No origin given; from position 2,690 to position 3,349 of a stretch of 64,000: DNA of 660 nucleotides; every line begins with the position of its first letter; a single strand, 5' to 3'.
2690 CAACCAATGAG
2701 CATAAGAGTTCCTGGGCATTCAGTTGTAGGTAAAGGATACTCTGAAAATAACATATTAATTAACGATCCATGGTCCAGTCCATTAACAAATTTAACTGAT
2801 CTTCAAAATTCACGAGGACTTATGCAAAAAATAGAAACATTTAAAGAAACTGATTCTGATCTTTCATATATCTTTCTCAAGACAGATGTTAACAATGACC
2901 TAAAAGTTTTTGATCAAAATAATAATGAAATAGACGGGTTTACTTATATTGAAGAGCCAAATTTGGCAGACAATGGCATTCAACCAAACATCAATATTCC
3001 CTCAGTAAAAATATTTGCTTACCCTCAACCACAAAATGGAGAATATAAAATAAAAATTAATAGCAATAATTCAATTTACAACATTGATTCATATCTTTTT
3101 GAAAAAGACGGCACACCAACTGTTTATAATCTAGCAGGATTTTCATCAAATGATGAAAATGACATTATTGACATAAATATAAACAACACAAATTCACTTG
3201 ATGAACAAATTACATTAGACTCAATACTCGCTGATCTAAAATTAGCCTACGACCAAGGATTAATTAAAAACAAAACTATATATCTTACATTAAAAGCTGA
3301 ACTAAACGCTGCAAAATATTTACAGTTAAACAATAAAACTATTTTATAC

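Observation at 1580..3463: Secreted lectin-like plus C39-like cysteine peptidase fusion with a Pro/Thr linker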

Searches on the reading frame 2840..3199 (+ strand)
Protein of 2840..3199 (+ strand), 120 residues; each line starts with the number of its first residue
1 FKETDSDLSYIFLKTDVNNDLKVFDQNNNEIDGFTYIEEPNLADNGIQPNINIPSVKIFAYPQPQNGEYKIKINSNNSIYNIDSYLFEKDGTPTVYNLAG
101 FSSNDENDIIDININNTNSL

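Call 73: search_protein_families(library=pfam, proteins=[window:2840-3199:+], max_evalue=10)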
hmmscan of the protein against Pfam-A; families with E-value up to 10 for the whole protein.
seq(120 aa): 0 families
